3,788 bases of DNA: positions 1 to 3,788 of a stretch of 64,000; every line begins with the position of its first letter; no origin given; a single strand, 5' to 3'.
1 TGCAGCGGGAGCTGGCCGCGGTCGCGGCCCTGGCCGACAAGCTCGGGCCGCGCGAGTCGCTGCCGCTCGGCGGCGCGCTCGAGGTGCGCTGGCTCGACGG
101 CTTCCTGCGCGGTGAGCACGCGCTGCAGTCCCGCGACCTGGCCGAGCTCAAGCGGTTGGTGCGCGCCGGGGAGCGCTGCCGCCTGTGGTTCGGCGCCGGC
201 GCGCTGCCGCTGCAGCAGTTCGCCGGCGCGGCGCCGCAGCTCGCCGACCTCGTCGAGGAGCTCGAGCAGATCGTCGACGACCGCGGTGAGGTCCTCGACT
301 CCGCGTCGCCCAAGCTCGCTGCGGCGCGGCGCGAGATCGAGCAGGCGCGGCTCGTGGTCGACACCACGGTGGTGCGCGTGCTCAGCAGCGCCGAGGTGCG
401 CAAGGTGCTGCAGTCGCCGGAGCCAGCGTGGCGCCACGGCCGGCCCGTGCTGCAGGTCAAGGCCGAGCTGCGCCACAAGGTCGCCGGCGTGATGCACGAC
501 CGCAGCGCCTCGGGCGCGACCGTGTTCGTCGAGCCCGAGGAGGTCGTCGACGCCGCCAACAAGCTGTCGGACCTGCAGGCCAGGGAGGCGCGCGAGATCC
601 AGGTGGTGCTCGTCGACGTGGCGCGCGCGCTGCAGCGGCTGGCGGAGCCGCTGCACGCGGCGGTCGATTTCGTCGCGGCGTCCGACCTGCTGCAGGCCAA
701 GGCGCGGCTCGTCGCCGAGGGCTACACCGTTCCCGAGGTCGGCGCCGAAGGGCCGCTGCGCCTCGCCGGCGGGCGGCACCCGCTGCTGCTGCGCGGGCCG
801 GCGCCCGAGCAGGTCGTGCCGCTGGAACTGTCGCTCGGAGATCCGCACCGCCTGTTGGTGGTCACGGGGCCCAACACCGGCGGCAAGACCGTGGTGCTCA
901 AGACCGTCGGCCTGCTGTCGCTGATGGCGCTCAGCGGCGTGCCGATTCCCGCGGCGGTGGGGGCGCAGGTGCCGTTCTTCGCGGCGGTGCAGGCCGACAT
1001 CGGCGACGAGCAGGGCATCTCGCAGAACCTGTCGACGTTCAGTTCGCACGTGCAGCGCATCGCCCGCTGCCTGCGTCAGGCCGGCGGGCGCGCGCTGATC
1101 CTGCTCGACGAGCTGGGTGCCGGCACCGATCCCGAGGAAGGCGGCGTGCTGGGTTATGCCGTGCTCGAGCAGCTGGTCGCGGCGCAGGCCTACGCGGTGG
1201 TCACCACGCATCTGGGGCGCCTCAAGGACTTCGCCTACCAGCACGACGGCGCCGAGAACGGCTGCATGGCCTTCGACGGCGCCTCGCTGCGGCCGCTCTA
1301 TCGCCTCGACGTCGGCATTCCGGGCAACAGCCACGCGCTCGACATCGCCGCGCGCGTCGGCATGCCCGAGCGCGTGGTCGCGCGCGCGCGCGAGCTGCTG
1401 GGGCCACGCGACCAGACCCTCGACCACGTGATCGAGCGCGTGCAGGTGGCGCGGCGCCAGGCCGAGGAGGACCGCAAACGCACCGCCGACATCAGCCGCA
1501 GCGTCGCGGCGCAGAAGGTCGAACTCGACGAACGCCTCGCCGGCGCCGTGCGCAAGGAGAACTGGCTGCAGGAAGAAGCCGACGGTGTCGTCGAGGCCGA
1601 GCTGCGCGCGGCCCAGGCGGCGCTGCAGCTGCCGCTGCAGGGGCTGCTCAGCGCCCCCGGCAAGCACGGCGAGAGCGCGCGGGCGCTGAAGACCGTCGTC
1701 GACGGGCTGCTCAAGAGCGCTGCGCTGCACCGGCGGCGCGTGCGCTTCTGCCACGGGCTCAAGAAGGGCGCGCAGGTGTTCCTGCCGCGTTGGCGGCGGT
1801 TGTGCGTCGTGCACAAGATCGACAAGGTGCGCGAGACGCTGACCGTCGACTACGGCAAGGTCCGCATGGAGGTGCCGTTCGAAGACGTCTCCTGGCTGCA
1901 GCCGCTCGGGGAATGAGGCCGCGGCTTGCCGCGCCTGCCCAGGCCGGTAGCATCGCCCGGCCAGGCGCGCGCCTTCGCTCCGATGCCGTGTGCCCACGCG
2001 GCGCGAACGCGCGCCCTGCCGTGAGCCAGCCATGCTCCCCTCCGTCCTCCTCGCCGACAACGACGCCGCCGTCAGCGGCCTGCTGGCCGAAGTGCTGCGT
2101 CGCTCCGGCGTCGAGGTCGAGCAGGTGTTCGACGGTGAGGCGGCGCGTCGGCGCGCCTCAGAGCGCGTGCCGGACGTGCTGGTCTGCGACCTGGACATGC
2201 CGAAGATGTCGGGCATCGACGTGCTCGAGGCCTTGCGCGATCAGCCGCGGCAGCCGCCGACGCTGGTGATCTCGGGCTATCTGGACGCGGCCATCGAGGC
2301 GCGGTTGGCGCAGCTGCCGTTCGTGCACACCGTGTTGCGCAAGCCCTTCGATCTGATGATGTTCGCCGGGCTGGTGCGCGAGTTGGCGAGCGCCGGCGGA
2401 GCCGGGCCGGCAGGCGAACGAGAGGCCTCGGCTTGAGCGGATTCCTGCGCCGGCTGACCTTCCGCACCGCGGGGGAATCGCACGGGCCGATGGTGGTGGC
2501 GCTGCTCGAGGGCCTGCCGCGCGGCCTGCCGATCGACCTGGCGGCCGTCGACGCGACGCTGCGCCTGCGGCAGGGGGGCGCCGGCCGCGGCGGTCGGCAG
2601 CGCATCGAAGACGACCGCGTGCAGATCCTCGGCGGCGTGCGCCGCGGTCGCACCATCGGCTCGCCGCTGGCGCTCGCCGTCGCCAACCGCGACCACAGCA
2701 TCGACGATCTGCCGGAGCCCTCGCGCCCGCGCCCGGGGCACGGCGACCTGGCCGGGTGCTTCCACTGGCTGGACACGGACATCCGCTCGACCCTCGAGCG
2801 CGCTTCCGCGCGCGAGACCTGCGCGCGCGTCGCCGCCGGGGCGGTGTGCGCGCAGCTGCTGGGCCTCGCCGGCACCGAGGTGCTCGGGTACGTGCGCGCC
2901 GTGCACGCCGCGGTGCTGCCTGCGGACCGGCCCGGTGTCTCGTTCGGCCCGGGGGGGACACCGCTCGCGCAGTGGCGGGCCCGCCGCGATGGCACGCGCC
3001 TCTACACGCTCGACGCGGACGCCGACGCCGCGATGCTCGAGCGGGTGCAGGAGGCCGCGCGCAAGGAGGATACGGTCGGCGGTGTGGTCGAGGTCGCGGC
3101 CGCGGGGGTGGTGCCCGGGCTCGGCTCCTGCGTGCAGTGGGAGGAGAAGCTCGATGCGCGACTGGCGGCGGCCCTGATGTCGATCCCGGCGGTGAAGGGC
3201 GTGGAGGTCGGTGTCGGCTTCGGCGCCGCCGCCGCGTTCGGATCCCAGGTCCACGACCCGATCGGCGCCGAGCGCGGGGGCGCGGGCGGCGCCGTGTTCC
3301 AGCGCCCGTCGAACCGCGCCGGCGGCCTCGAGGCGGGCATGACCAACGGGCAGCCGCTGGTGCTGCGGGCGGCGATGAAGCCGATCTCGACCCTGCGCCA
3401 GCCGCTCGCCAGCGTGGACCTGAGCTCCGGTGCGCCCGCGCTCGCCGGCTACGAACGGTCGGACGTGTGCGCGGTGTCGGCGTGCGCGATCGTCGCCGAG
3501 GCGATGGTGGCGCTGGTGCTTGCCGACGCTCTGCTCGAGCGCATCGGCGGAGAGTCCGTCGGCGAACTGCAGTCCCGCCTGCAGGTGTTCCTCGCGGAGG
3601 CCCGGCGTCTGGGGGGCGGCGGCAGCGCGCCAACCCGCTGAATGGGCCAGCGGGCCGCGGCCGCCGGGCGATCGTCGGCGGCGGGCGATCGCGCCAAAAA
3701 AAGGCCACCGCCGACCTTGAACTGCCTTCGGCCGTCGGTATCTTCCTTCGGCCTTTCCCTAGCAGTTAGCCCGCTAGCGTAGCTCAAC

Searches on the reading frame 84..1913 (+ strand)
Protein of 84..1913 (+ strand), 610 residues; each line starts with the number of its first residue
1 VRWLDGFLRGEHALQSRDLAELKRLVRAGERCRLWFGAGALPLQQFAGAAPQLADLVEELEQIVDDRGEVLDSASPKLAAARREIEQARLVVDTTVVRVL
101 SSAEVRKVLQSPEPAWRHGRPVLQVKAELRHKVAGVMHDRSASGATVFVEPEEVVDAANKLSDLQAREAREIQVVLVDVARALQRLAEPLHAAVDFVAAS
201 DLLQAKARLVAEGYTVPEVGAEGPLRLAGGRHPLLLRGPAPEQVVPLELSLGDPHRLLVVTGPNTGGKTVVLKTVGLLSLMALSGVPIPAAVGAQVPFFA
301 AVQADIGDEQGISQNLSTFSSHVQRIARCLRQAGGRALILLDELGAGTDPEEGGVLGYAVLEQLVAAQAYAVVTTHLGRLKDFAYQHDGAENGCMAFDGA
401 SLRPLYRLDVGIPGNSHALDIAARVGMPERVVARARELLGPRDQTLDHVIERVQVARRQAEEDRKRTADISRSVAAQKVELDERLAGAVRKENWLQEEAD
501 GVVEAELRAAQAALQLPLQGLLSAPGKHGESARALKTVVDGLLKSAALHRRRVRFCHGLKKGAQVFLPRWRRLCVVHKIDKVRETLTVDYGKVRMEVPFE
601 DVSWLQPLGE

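Call 63: search_protein_families(library=pfam, proteins=[window:84-1913:+], max_evalue=5)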
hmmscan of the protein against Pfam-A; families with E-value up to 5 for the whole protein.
window:84-1913:+ (610 aa): 2 families
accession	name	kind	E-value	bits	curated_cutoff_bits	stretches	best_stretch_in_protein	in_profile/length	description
PF00488.27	MutS_V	-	2.9e-30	106.1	30.2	1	259-439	2-184/188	MutS domain V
PF13401.12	AAA_22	-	0.14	12.9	27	1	255-343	5-92/130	AAA domain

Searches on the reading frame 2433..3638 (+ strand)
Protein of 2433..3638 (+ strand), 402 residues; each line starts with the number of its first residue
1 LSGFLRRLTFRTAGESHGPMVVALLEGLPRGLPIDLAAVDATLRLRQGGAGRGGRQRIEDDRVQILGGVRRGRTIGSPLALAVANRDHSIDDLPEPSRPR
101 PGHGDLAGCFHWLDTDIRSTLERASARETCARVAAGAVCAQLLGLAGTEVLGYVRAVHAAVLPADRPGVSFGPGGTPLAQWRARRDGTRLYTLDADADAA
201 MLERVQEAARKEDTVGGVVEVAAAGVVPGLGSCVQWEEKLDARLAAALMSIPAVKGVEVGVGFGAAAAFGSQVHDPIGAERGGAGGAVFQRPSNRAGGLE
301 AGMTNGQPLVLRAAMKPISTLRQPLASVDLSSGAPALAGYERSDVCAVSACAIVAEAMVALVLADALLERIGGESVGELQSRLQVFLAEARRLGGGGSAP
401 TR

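Call 63: search_protein_families(library=pfam, proteins=[window:2433-3638:+], max_evalue=5)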
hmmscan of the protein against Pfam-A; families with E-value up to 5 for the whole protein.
window:2433-3638:+ (402 aa): 1 family
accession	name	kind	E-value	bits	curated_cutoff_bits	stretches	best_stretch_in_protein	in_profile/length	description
PF01264.26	Chorismate_synt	-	1.4e-101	339.9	27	1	8-368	1-327/327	Chorismate synthase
